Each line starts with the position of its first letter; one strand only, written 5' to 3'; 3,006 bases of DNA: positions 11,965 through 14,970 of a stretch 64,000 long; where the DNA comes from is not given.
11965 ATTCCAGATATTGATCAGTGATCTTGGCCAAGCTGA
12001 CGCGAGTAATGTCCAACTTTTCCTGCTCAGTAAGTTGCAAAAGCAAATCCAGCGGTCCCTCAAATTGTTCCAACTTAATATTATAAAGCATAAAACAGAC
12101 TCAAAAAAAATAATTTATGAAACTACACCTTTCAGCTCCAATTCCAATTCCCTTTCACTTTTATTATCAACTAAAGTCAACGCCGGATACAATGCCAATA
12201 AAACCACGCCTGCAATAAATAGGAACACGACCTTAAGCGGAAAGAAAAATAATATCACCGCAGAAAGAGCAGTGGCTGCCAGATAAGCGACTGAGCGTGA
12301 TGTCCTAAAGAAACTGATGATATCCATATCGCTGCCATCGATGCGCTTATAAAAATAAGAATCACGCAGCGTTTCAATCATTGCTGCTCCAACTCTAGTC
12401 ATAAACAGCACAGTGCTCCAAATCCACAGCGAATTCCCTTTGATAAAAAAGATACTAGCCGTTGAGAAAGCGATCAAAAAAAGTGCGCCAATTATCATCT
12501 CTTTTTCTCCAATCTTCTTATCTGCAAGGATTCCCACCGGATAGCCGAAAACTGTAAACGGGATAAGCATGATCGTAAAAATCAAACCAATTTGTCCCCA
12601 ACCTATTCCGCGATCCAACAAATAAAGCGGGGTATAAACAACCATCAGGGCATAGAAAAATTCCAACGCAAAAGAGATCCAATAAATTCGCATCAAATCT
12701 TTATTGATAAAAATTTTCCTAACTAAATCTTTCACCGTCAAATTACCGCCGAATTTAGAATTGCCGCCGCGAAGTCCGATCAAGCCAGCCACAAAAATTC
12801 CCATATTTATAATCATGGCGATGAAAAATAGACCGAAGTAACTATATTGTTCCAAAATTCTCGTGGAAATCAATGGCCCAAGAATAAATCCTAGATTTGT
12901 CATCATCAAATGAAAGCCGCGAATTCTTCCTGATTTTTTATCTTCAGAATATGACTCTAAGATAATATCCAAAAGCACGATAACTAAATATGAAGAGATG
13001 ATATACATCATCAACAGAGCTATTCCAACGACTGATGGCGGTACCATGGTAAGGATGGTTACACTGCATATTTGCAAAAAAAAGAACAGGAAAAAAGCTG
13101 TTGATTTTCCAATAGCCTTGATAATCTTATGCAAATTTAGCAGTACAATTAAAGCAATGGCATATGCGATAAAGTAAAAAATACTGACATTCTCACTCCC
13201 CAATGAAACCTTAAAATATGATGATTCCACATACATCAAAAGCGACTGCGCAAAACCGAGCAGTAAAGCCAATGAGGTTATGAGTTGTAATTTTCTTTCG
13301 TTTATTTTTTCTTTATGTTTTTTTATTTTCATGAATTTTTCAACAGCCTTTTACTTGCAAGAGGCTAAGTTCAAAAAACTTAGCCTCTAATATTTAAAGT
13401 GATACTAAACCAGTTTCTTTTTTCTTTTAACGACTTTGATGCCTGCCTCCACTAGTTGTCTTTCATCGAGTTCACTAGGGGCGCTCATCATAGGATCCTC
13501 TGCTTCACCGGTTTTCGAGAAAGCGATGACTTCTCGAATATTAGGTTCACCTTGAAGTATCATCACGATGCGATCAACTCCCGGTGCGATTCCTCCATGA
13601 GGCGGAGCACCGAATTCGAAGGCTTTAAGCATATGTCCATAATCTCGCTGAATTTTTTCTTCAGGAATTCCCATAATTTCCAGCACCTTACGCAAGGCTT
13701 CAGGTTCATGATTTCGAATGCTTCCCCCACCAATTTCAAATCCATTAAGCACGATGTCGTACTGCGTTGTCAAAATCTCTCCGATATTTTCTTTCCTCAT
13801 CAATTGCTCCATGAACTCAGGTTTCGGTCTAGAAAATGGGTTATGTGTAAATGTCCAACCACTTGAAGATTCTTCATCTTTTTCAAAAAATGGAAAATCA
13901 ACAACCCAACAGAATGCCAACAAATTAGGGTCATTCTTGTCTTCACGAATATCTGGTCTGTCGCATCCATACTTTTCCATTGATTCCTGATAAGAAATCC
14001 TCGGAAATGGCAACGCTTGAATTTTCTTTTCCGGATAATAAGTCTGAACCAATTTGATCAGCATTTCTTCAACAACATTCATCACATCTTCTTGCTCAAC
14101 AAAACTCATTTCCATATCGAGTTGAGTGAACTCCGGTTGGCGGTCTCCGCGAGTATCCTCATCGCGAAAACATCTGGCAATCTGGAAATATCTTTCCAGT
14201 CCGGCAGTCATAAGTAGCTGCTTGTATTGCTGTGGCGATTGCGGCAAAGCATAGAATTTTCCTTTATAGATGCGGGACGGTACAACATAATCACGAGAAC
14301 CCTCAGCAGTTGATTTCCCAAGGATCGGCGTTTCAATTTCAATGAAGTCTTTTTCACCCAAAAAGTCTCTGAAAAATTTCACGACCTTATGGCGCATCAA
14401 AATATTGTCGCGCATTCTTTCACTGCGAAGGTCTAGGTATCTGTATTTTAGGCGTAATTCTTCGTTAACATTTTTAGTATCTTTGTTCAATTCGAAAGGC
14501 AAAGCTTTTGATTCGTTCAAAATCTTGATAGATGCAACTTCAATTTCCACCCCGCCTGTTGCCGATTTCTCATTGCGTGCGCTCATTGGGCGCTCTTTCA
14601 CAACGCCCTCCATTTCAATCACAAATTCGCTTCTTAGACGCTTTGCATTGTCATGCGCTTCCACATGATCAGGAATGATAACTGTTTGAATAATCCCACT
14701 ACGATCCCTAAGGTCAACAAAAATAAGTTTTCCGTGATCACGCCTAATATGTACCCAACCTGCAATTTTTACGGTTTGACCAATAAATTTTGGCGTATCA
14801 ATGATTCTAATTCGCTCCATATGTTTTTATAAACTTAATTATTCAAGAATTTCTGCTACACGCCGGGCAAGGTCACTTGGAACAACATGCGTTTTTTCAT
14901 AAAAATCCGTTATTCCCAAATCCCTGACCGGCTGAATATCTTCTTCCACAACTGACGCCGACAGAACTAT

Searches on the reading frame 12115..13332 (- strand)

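Call 75: search_protein_families(library=pfam, proteins=[window:12115-13332:-], max_evalue=0.00001)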
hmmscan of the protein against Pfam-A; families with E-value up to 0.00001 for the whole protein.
window:12115-13332:- (405 aa): 1 family
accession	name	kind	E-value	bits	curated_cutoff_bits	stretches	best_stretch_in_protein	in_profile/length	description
PF07690.21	MFS_1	-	1.1e-24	87.5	33.4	2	21-321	4-313/347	Major Facilitator Superfamily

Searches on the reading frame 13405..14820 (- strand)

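Call 75: search_protein_families(library=pfam, proteins=[window:13405-14820:-], max_evalue=0.00001)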
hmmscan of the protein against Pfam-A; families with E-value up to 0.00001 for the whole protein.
window:13405-14820:- (471 aa): 2 families
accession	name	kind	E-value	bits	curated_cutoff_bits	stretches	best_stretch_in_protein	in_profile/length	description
PF00152.25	tRNA-synt_2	-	3.8e-114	381.4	25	1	119-437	1-307/308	tRNA synthetases class II (D, K and N)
PF01336.31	tRNA_anti-codon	-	1.1e-14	54.6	27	1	17-101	1-75/75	OB-fold nucleic acid binding domain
